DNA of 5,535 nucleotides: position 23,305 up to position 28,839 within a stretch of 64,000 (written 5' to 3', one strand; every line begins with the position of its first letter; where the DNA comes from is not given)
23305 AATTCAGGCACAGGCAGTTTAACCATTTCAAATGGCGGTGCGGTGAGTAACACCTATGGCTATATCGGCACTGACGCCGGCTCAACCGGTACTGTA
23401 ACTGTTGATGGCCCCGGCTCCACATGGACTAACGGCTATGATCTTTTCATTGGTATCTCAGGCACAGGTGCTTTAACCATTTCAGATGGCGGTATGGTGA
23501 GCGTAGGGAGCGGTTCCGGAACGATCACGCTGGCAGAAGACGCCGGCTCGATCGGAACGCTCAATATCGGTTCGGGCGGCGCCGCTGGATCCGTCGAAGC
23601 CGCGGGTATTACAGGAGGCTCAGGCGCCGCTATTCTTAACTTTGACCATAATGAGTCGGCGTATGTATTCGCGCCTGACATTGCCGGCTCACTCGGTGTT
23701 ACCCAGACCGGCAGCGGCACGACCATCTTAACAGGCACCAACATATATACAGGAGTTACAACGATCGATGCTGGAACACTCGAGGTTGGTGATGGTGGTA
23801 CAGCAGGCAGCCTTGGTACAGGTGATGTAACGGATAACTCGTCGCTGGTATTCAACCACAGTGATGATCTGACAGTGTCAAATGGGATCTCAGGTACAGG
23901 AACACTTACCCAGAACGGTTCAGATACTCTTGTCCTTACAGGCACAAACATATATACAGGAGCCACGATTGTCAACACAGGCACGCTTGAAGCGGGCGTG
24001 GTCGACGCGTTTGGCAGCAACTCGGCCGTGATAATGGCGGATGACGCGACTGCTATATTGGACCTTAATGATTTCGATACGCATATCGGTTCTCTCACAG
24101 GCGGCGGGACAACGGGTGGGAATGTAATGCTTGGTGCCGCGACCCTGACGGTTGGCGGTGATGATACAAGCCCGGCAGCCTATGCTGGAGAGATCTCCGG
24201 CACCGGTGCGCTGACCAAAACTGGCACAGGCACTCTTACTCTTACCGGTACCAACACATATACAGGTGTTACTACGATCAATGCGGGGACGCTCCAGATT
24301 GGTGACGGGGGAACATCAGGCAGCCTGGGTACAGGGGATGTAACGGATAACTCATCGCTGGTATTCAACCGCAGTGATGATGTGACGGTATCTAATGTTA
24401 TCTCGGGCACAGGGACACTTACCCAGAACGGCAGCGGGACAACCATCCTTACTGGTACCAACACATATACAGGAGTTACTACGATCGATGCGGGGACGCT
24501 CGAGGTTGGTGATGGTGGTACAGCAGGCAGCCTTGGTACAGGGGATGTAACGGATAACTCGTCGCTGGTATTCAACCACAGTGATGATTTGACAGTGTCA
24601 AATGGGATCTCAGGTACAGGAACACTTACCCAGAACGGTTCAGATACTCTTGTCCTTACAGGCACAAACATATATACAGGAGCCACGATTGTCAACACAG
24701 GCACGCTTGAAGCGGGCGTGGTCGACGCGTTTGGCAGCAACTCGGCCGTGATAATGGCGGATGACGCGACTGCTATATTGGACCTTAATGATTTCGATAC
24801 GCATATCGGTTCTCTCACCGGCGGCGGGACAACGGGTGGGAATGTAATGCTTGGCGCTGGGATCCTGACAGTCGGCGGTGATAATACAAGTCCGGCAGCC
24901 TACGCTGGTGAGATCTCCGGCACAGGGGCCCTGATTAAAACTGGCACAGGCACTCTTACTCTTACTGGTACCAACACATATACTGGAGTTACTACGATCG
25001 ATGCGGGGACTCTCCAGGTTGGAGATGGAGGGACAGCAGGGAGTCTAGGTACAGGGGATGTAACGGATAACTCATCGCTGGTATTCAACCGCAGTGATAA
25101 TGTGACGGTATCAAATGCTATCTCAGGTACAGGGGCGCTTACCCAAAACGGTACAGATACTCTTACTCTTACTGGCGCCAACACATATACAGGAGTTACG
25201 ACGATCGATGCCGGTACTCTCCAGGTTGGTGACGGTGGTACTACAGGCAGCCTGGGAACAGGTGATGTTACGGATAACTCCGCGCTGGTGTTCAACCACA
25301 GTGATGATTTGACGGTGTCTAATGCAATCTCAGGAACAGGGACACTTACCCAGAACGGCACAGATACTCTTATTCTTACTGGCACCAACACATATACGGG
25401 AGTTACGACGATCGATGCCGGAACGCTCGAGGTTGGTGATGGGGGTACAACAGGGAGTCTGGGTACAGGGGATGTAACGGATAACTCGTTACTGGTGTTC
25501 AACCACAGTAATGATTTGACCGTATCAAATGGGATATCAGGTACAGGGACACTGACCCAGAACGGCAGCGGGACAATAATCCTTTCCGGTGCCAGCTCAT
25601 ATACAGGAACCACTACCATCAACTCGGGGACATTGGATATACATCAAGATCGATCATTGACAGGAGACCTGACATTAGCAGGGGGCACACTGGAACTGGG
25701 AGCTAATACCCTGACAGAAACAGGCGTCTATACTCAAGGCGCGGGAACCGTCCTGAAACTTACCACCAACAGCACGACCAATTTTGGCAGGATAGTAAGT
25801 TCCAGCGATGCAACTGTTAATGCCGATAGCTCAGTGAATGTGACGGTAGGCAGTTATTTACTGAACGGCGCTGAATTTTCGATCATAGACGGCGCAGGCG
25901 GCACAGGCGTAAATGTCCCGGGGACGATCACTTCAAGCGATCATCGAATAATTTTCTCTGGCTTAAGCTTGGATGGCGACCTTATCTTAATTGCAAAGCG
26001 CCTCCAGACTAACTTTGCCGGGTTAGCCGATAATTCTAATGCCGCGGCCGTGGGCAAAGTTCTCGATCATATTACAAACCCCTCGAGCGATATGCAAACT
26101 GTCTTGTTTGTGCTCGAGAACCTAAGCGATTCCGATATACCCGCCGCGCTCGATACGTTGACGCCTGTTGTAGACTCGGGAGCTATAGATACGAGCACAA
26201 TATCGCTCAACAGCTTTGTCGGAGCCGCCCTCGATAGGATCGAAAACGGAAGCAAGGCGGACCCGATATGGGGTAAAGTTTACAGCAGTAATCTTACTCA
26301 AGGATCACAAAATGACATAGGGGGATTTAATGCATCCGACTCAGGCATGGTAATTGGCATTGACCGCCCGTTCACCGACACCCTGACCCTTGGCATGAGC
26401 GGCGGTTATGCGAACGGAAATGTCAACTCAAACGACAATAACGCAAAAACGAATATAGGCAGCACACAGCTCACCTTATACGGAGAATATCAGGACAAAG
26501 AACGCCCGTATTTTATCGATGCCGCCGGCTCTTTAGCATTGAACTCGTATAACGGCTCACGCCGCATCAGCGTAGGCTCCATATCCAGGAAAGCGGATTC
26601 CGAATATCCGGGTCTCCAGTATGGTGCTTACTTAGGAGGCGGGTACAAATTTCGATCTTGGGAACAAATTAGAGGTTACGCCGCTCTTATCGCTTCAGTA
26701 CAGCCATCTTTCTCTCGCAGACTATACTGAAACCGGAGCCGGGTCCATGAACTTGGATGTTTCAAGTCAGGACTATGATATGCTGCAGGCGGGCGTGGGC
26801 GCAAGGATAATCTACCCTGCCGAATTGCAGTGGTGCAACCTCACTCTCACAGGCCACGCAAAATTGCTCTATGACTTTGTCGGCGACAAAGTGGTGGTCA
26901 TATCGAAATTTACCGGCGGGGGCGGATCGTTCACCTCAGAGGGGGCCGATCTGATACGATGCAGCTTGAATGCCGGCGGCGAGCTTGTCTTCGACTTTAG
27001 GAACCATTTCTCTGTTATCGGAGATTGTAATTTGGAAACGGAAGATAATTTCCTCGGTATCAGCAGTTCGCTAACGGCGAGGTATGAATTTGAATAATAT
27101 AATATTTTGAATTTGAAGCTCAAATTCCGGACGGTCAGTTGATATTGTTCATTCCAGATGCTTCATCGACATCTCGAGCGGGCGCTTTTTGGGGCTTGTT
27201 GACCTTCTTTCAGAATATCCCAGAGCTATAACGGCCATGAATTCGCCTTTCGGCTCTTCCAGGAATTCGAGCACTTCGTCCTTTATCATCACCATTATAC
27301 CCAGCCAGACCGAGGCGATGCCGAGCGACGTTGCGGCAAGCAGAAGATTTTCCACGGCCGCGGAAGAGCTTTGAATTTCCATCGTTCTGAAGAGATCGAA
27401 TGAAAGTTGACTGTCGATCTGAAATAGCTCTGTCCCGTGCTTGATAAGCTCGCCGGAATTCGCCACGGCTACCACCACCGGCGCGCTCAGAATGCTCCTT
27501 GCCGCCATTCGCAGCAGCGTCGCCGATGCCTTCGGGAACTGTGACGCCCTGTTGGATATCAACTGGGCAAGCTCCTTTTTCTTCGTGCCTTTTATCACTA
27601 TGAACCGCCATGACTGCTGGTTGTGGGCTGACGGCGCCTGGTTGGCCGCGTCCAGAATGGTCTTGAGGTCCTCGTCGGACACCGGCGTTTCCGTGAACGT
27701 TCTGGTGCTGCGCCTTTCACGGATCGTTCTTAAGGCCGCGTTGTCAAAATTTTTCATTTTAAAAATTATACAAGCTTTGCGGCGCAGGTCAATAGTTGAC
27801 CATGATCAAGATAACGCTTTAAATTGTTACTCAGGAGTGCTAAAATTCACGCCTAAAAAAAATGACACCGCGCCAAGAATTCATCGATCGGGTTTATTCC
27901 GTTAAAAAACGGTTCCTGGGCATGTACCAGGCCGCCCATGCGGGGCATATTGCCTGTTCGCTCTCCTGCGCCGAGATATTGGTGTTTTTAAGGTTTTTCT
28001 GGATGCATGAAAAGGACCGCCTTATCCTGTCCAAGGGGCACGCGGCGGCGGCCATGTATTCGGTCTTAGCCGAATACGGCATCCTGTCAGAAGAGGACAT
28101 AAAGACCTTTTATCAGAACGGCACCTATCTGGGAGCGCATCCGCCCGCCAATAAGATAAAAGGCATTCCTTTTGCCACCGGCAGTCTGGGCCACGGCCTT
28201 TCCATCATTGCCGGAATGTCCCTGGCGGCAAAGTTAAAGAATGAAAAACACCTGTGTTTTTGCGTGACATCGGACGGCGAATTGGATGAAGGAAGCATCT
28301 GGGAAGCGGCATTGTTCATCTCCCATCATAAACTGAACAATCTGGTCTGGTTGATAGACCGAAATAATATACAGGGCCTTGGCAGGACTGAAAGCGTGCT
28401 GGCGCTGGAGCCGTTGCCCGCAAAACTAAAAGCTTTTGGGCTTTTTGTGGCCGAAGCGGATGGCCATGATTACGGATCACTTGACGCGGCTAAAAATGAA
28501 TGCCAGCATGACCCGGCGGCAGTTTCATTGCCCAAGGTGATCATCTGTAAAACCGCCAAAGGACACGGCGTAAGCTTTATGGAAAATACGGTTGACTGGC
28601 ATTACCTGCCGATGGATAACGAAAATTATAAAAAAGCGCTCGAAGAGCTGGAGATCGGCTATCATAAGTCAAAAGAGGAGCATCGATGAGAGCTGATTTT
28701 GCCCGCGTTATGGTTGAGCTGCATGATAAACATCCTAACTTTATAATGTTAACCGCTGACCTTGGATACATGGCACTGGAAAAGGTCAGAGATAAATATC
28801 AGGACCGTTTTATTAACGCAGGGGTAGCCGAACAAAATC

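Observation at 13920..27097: A 13.2-kb autotransporter-type giant gene built from about 55 tandem 48-50-aa repeats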

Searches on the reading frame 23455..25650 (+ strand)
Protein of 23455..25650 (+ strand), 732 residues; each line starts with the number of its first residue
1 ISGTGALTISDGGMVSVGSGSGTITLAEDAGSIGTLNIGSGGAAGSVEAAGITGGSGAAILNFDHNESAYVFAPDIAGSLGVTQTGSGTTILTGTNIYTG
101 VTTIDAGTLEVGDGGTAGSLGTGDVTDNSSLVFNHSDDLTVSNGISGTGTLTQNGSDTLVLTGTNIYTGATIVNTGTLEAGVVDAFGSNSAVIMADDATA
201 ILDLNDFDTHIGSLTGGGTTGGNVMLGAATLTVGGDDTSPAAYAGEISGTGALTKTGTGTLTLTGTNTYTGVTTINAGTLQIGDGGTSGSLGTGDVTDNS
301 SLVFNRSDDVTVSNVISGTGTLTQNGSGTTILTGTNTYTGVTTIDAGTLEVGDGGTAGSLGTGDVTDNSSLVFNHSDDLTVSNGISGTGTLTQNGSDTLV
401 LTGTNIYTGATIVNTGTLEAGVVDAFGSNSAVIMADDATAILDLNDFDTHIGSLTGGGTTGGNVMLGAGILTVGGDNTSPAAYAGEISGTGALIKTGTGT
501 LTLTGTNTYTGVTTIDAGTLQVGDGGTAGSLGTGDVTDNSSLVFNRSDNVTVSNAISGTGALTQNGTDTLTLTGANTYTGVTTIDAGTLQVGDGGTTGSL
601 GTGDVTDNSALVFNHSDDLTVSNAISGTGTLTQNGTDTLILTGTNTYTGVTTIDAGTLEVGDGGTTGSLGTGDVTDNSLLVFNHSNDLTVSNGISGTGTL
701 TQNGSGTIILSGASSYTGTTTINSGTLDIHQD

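Call 9: search_protein_families(library=pfam, max_evalue=0.01, proteins=[window:23455-25650:+])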
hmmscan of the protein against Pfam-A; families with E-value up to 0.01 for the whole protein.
seq(732 aa): 2 families
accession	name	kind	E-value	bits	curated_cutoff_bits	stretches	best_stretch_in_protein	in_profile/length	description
PF12951.13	PATR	-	8.8e-75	246.8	27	9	253-282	1-30/30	Passenger-associated-transport-repeat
PF17892.7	Cadherin_5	-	0.00014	22.1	26.5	0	307-355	38-85/98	Cadherin-like domain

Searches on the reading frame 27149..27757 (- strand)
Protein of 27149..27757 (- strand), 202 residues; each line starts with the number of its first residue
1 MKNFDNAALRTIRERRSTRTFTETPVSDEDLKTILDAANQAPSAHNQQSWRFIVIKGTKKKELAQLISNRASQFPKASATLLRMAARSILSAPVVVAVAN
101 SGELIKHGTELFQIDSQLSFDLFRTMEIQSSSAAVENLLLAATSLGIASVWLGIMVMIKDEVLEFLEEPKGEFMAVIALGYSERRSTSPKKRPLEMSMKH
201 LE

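Call 18: search_protein_families(library=pfam, max_evalue=0.001, proteins=[window:27149-27757:-])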
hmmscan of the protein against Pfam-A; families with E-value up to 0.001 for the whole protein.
window:27149-27757:- (202 aa): 2 families
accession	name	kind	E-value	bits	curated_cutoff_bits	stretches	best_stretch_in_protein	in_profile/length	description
PF00881.29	Nitroreductase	-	5.9e-31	108.4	23.5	1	12-181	1-167/167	Nitroreductase family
PF14512.11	TM1586_NiRdase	-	2e-15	57.5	27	2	135-196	88-147/215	Putative TM nitroreductase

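Call 19: find_encoding_contigs(protein=window:27149-27757:-, flank=10000, max_places=10)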
Protein window:27149-27757:- (202 aa): no gene with exactly this product is on record in the collection.

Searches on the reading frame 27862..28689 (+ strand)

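Call 18: search_protein_families(library=pfam, max_evalue=0.001, proteins=[window:27862-28689:+])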
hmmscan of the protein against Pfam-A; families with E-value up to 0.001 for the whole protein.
window:27862-28689:+ (275 aa): 3 families
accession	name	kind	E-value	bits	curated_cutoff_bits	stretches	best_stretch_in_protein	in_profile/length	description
PF00456.26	Transketolase_N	-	3.5e-29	102.3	22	1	49-263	53-275/334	Transketolase, thiamine diphosphate binding domain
PF13292.11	DXP_synthase_N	-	1e-08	35.3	21.2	1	24-166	34-170/274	1-deoxy-D-xylulose-5-phosphate synthase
PF00676.26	E1_dh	-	2.9e-05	23.6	22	1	87-174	79-166/300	Dehydrogenase E1 component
